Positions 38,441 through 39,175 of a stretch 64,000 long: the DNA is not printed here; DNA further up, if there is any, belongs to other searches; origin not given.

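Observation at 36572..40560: HutP-family RNA-binding protein embedded in a serine-catabolism operon whose leader and RBS carry UAG triplets at fixed spacing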

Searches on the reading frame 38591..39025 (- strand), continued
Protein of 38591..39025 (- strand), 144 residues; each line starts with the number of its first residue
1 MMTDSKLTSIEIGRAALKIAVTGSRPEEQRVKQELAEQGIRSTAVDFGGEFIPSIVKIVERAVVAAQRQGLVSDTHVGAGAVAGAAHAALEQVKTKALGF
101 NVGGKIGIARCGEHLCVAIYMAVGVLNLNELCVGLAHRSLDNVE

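Call 29: search_protein_families(library=pfam, proteins=[L039:8250-9275:+, L037:9312-10487:+, L037:6527-7285:+, L037:10541-11581:+, L046:4116-5924:+, L012:6573-6896:+, L030:4076-5785:+, L069:4715-5950:+, L073:5449-5946:+, L072:3752-5866:+], max_evalue=0.001)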
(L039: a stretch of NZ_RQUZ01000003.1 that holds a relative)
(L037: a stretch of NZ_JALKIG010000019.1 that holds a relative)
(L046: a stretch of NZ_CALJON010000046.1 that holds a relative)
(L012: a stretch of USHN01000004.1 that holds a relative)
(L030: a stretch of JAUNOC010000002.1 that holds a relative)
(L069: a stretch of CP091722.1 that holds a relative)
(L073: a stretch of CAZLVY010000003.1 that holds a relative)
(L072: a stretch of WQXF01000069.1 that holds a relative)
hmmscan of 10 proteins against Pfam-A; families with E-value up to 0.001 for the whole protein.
L039:8250-9275:+ (341 aa): 2 families
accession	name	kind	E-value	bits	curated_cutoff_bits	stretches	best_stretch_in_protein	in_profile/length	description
PF01501.26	Glyco_transf_8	-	2.6e-47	162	24.3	1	36-266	1-250/253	Glycosyl transferase family 8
PF18404.7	Glyco_transf_24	-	3.7e-07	30.3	25.7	1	47-164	14-129/268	Glucosyltransferase 24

L037:9312-10487:+ (391 aa): 3 families
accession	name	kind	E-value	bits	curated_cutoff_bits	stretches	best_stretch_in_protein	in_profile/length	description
PF03721.20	UDPG_MGDP_dh_N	-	2.5e-34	118.9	27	1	4-171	1-181/187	UDP-glucose/GDP-mannose dehydrogenase family, NAD binding domain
PF00984.24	UDPG_MGDP_dh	-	8e-26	90.4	25.4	1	195-284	2-93/94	UDP-glucose/GDP-mannose dehydrogenase family, central domain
PF03720.21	UDPG_MGDP_dh_C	-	2.5e-09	37.9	30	1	303-377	1-79/103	UDP-glucose/GDP-mannose dehydrogenase family, UDP binding domain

L037:6527-7285:+ (252 aa): 3 families
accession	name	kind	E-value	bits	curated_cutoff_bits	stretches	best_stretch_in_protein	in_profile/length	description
PF00535.33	Glycos_transf_2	-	6.7e-19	68.9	23.3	1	6-95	2-99/168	Glycosyl transferase family 2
PF13704.12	Glyco_tranf_2_4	-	2.5e-07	31.5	27.5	1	11-88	1-85/98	Glycosyl transferase family 2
PF10111.15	Glyco_tranf_2_2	-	0.00017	21.6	27.3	1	6-87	3-94/276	Glycosyltransferase like family 2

L037:10541-11581:+ (346 aa): 9 families
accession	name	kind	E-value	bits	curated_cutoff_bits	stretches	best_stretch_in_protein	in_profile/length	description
PF01370.27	Epimerase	-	6.8e-59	199.6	20.9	1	24-272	1-240/240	NAD dependent epimerase/dehydratase family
PF16363.11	GDP_Man_Dehyd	-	8.1e-59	200.2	27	1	25-332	1-329/332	GDP-mannose 4,6 dehydratase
PF01073.25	3Beta_HSD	-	1.2e-19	70.9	22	1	25-296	1-274/280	3-beta hydroxysteroid dehydrogenase/isomerase family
PF04321.23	RmlD_sub_bind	-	1.7e-17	63.9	27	1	23-276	2-217/287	RmlD substrate binding domain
PF02719.21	Polysacc_synt_2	-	2.3e-12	47.1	20.2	1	24-240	1-204/293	Polysaccharide biosynthesis protein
PF07993.18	NAD_binding_4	-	4.3e-07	29.8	20.1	1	26-205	1-209/258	Male sterility protein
PF08659.16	KR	-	8.3e-06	26.3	22.6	1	24-165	3-154/180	KR domain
PF13460.12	NAD_binding_10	-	4.1e-05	24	27.2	1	28-177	1-124/184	NAD(P)H-binding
PF00106.31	adh_short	-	6.6e-05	22.9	26.6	1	22-134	1-118/195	short chain dehydrogenase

L046:4116-5924:+ (602 aa): 1 family
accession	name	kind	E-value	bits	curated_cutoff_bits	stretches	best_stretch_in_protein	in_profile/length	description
PF00884.28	Sulfatase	-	1.2e-39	136.9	25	1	291-547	3-288/301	Sulfatase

L012:6573-6896:+ (107 aa): 0 families

L030:4076-5785:+ (569 aa): 4 families
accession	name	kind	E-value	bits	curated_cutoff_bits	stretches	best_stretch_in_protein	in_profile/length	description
PF06472.20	ABC_membrane_2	-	1.4e-56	192.3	24.4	1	18-297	1-266/269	ABC transporter transmembrane region 2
PF05992.17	SbmA_BacA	-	1.2e-38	133.8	24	1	32-349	7-313/315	SbmA/BacA-like family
PF00005.33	ABC_tran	-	8.8e-21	75.4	25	1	386-519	1-137/137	ABC transporter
PF13555.12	AAA_29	-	0.00033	20.8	27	1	394-417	20-43/61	P-loop containing region of AAA domain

L069:4715-5950:+ (411 aa): 11 families
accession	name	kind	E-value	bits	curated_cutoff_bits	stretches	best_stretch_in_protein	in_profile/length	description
PF03486.20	HI0933_like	-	2.5e-85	286.2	50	1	2-400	2-242/244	HI0933-like protein Rossmann domain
PF22780.1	HI0933_like_1st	-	6.4e-32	111.1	27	1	187-347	1-164/165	HI0933-like protein barrel and H2TH domain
PF01266.30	DAO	-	1.6e-13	51.4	27.9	2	56-188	102-236/353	FAD dependent oxidoreductase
PF00890.30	FAD_binding_2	-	3.4e-11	43.4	20.4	1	3-35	2-36/414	FAD binding domain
PF12831.13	FAD_oxidored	-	1.1e-07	31.9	27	1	3-145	2-127/416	FAD dependent oxidoreductase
PF07992.20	Pyr_redox_2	-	1.3e-07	31.8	26.1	0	94-160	173-237/291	Pyridine nucleotide-disulphide oxidoreductase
PF13738.12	Pyr_redox_3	-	9.8e-07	28.7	30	0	118-166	93-140/305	Pyridine nucleotide-disulphide oxidoreductase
PF01134.28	GIDA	-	8.8e-06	25.5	22.1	0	341-404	321-384/391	Glucose inhibited division protein A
PF13450.12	NAD_binding_8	-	0.00063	20.4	21.9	0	5-34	1-32/68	NAD(P)-binding Rossmann-like domain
PF13454.12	NAD_binding_9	-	0.00069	20.1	21.8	0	107-159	101-153/155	FAD-NAD(P)-binding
PF01593.30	Amino_oxidase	-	0.00069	19.4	19.8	0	69-159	165-255/443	Flavin containing amine oxidoreductase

L073:5449-5946:+ (165 aa): 1 family
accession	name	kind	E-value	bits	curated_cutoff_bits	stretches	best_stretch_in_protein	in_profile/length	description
PF17313.7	DUF5359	-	6.5e-05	23.2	25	1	9-44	2-37/56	Family of unknown function (DUF5359)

L072:3752-5866:+ (704 aa): 3 families
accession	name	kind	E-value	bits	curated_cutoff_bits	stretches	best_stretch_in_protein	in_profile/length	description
PF12437.13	GSIII_N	-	5.4e-72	241.1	25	1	16-179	2-160/160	Glutamine synthetase type III N terminal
PF18318.6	Gln-synt_C-ter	-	1.2e-34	119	22.7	1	500-613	2-115/118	Glutamine synthetase C-terminal domain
PF00120.29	Gln-synt_C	-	1.9e-21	77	24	1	198-353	16-167/344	Glutamine synthetase, catalytic domain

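Call 33: search_solved_structures(query=A1, max_evalue=10, show_alignments=2)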
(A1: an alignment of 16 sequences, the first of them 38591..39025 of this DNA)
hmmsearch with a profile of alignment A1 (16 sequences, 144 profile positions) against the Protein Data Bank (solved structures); distinct sequences matched with E-value up to 10: 1.
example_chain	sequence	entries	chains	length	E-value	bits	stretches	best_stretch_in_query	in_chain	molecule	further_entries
4ok9_A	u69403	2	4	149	0.031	17.6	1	6-124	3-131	Hut operon positive regulatory protein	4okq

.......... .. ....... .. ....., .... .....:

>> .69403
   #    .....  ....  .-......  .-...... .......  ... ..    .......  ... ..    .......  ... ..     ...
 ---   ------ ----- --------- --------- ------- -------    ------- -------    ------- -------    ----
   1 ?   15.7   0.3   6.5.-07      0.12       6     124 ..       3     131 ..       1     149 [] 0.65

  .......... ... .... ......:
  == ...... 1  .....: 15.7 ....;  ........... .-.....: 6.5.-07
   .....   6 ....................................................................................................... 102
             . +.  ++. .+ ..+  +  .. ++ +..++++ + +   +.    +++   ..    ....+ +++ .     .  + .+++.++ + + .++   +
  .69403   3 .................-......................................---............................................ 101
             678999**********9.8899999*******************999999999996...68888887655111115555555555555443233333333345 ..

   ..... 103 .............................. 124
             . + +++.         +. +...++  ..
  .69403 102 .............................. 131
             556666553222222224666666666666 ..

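Call 39: search_protein_families(library=pfam, proteins=[L012:6916-7986:+, L012:7941-9059:+, L012:9213-10235:+, L012:10238-11122:+, L013:6672-7208:+, L013:8361-9536:+, L014:7663-8319:+, L014:8449-9984:+, L030:6416-7774:+, L042:6544-8673:+], max_evalue=0.001)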
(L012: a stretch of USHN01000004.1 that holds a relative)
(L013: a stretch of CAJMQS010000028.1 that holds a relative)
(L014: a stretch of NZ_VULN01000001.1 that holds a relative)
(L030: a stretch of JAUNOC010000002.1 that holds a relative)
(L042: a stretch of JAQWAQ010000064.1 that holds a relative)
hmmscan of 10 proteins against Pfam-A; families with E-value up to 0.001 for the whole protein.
L012:6916-7986:+ (356 aa): 1 family
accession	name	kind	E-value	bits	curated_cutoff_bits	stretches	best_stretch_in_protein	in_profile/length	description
PF01435.24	Peptidase_M48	-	2.5e-32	112.7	20.3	1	55-234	4-185/186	Peptidase family M48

L012:7941-9059:+ (372 aa): 1 family
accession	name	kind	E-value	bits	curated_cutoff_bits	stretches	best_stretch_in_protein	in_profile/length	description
PF05050.19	Methyltransf_21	-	8.7e-11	42.7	22.7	1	201-348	1-166/173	Methyltransferase FkbM domain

L012:9213-10235:+ (340 aa): 2 families
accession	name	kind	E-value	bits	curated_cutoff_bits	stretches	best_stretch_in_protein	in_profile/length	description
PF04392.18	ABC_sub_bind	-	3.5e-90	302.6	25.9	1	47-337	1-290/293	ABC transporter substrate binding protein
PF13407.12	Peripla_BP_4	-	1.1e-06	28.8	35.1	0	254-302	77-122/258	Periplasmic binding protein domain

L012:10238-11122:+ (294 aa): 1 family
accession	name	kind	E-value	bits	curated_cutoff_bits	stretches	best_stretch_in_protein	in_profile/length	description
PF02653.21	BPD_transp_2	-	2.1e-26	93.1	26.8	1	8-276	5-268/269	Branched-chain amino acid transport system / permease component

L013:6672-7208:+ (178 aa): 0 families

L013:8361-9536:+ (391 aa): 1 family
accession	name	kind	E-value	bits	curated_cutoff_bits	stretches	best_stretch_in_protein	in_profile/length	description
PF00155.27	Aminotran_1_2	-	1.4e-36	126.9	19.7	1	31-381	3-360/361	Aminotransferase class I and II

L014:7663-8319:+ (218 aa): 5 families
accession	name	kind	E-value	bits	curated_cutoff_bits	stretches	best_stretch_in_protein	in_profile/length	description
PF13419.12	HAD_2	-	1.1e-37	130.3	23.8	1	9-187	1-178/178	Haloacid dehalogenase-like hydrolase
PF00702.32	Hydrolase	-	3.2e-23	83.5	26.4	1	6-178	1-188/191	haloacid dehalogenase-like hydrolase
PF13242.12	Hydrolase_like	-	4.4e-12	46.2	22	1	141-207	1-70/75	HAD-hyrolase-like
PF12710.13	HAD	-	2.2e-09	38.4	27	1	9-173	1-184/189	haloacid dehalogenase-like hydrolase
PF13344.12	Hydrolase_6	-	0.00026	21.4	27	0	88-122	13-47/101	Haloacid dehalogenase-like hydrolase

L014:8449-9984:+ (511 aa): 2 families
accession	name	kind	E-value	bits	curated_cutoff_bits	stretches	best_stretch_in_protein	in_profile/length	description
PF00849.27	PseudoU_synth_2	-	5e-37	127.9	26.8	1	292-445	1-150/152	RNA pseudouridylate synthase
PF01479.30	S4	-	4.9e-08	33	22.8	1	223-264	4-47/48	S4 domain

L030:6416-7774:+ (452 aa): 1 family
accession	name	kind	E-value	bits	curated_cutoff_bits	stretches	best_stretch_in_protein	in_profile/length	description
PF01554.23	MatE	-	8.1e-44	149.6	24.9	2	248-406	1-158/161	MatE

L042:6544-8673:+ (709 aa): 1 family
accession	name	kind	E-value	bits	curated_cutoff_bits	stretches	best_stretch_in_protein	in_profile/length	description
PF03063.25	Prismane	-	1.2e-147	493.2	27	1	125-686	2-509/513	Prismane/CO dehydrogenase family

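Call 58: predict_structure(alignment_id=A2)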
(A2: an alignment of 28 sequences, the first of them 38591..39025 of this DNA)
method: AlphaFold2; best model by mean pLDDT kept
length: 144 residues; sequences in the alignment: 28
mean_pLDDT: 72.3   pTM: 0.62
mean pLDDT of the five models: 72.3, 67.6, 61.1, 51.3, 50.8
residues with pLDDT >= 90: 20; 70-90: 46; 50-70: 73; < 50: 5
segments of 3 or more residues with pLDDT < 50: 1-3
pLDDT, mean of each block of 10 residues (from residue 1): 62 89 92 92 78 67 64 54 66 66 79 78 68 67 53
secondary structure, 60 per line:
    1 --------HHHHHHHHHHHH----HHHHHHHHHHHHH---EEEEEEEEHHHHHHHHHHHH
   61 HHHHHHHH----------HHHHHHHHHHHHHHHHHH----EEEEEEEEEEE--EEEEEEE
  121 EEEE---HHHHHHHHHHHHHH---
elements in order: H9-20 H25-37 E41-48 H49-68 H79-96 E101-111 E114-124 H128-141

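Call 61: fold_search(model_id=the predicted structure, library=pdb)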
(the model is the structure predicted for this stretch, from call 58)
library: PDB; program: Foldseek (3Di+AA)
matches with E <= 10: 304; with E <= 0.001: 0
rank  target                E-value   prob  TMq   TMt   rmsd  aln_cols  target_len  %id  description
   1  1vea_B                1.9e-03  1.00  0.52  0.52   4.9       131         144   18  Crystal Structure of HutP, an RNA binding antitermination protein (released 2004-07-20)
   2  1wpv_A                8.4e-03  1.00  0.50  0.49   5.3       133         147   18  Crystal Structure of Activated Binary complex of HutP, an RNA binding anti-termination protein (released 2005-03-15)
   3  1wmq_B                2.0e-02  0.97  0.42  0.42   6.4       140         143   13  Structure of the HutP antitermination complex bound to a single stranded region of hut mRNA (released 2005-03-15)
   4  4ok9_A                3.2e-02  0.97  0.46  0.46   6.3       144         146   19  Crystal structure of the single-stranded RNA binding protein HutP from Geobacillus thermodenitrificans (released 2014-03-19)
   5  1wmq_A                4.1e-02  0.98  0.47  0.47   5.7       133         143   16  Structure of the HutP antitermination complex bound to a single stranded region of hut mRNA (released 2005-03-15)
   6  4psn_A                2.0e-01  0.75  0.38  0.27   9.5       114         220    9  Crystal structure of apeThermo-DBP-RP2 (released 2014-04-30)
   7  4h4l_C                2.6e-01  0.66  0.43  0.44   5.8       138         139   14  Crystal Structure of ternary complex of HutP(HutP-L-His-Zn) (released 2013-09-04)
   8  1vea_A                3.5e-01  0.38  0.39  0.39  10.7       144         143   12  Crystal Structure of HutP, an RNA binding antitermination protein (released 2004-07-20)
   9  4pso_A                4.0e-01  0.60  0.38  0.27   9.5       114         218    9  Crystal structure of apeThermo-DBP-RP2 bound to ssDNA dT10 (released 2014-04-30)
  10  4psn_C                4.0e-01  0.47  0.35  0.25   8.8       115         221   10  Crystal structure of apeThermo-DBP-RP2 (released 2014-04-30)
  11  8gym_B                6.5e-01  0.14  0.26  0.10  19.7       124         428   11  Cryo-EM structure of Tetrahymena thermophila respiratory mega-complex MC IV2+(I+III2+II)2 (released 2023-06-14)
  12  3a1c_A                6.9e-01  0.11  0.26  0.17  10.0       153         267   12  crystal structure of the P- and N-domains of CopA, a copper-transporting P-type ATPase, bound with AMPPCP-Mg (released 2009-07-21)
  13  3a1e_A                6.9e-01  0.10  0.25  0.17  10.1       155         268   14  Crystal structure of the P- and N-domains of His462Gln mutant CopA, a copper-transporting P-type ATPase, bound with AM (released 2009-07-21)
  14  5gm2_R                7.4e-01  0.10  0.23  0.14  12.6       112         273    7  Crystal structure of methyltransferase TleD complexed with SAH and teleocidin A1 (released 2016-09-28)
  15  4psl_A                7.8e-01  0.30  0.33  0.33   9.4       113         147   13  Crystal structure of pfuThermo-DBP-RP1 (crystal form I) (released 2014-04-30)
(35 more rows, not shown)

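Call 74: search_protein_families(library=pfam, proteins=[L061:5707-6129:+, L076:6001-6408:+, L037:6001-6417:+, L013:6001-6429:+, L030:6001-6396:+], max_evalue=0.01)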
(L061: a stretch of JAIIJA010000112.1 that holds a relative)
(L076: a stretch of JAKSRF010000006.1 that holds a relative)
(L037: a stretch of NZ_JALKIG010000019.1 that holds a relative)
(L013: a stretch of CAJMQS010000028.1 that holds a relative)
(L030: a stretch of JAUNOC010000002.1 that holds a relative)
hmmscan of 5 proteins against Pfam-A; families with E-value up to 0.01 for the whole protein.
L061:5707-6129:+ (141 aa): 1 family
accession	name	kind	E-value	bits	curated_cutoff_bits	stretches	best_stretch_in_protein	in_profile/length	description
PF09021.16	HutP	-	1e-43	149.1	25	1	11-137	1-128/128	HutP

L076:6001-6408:+ (136 aa): 1 family
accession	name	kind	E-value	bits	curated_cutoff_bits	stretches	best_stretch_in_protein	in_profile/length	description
PF09021.16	HutP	-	1.5e-46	158.3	25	1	11-134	4-128/128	HutP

L037:6001-6417:+ (139 aa): 1 family
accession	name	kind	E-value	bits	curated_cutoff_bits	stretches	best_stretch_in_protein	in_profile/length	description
PF09021.16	HutP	-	1.4e-43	148.6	25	1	11-137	1-128/128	HutP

L013:6001-6429:+ (143 aa): 1 family
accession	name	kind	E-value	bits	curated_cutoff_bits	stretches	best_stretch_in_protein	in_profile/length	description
PF09021.16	HutP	-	2.6e-46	157.4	25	1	11-137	1-128/128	HutP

L030:6001-6396:+ (132 aa): 1 family
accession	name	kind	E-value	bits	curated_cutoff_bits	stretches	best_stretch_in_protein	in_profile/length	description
PF09021.16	HutP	-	2.1e-42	144.8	25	1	4-130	1-128/128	HutP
